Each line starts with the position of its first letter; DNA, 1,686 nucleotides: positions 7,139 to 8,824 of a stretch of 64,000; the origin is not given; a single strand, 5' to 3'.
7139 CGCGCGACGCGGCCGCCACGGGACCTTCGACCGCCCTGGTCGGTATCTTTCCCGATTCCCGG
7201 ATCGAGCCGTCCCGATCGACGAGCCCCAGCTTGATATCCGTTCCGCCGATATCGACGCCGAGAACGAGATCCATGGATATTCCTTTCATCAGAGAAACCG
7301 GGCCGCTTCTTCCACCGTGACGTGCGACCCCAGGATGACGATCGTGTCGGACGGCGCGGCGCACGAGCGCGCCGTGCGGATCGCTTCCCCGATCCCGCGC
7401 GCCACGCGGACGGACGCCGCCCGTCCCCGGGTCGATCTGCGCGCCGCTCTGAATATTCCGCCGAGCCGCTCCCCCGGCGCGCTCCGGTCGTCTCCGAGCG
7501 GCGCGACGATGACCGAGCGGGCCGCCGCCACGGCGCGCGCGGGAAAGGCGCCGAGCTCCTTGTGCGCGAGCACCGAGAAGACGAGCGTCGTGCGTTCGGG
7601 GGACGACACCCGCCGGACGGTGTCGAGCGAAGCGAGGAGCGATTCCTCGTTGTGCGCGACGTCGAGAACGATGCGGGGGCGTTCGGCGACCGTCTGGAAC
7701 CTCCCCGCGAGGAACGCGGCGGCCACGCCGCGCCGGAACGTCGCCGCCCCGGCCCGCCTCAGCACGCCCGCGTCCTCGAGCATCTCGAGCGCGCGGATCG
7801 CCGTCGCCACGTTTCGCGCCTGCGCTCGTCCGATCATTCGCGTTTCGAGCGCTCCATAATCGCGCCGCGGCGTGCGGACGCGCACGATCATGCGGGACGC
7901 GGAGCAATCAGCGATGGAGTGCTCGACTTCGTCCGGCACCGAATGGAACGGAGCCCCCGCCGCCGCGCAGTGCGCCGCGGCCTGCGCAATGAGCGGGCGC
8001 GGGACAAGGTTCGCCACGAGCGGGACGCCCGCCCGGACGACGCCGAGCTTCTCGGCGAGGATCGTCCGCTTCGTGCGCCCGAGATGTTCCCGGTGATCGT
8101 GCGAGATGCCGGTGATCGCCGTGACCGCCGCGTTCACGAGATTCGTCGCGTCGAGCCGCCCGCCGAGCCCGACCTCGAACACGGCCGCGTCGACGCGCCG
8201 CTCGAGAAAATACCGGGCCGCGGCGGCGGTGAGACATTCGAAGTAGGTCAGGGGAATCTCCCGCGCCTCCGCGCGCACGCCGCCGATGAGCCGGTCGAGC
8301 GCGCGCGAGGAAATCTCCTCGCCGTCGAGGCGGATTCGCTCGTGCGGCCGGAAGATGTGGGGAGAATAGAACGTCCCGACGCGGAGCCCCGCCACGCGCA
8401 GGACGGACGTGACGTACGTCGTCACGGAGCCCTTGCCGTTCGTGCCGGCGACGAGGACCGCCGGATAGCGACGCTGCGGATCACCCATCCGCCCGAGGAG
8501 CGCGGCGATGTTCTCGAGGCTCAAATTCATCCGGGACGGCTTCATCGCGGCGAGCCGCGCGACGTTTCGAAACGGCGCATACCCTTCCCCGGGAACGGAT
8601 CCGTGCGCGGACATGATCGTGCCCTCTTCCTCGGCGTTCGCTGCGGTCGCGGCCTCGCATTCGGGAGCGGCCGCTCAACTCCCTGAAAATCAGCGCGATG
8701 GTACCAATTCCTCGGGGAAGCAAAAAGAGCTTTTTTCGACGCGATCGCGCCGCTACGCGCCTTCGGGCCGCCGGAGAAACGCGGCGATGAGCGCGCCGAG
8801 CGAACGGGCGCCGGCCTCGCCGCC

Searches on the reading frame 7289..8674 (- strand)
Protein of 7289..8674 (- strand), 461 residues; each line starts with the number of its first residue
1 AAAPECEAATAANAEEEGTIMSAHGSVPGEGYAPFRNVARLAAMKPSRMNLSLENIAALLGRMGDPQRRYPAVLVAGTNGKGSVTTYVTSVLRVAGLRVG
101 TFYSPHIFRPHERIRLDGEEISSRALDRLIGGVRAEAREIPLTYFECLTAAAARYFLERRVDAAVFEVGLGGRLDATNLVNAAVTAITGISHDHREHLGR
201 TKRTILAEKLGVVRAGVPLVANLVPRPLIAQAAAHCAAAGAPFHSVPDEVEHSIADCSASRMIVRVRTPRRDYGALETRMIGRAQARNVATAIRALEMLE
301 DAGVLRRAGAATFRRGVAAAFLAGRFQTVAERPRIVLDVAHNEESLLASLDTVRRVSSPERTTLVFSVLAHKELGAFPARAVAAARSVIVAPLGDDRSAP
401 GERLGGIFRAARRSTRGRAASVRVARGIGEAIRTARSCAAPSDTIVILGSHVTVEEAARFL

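Call 49: search_protein_families(library=pfam, proteins=[window:7289-8674:-], max_evalue=0.00001)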
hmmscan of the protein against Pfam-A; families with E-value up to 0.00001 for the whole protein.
window:7289-8674:- (461 aa): 2 families
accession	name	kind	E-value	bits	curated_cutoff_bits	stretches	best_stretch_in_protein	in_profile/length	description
PF02875.26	Mur_ligase_C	-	1.3e-14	55.6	28.4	1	324-451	1-127/127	Mur ligase, glutamate ligase domain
PF08245.18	Mur_ligase_M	-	1.2e-08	35.7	24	1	75-295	1-199/200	Mur ligase middle domain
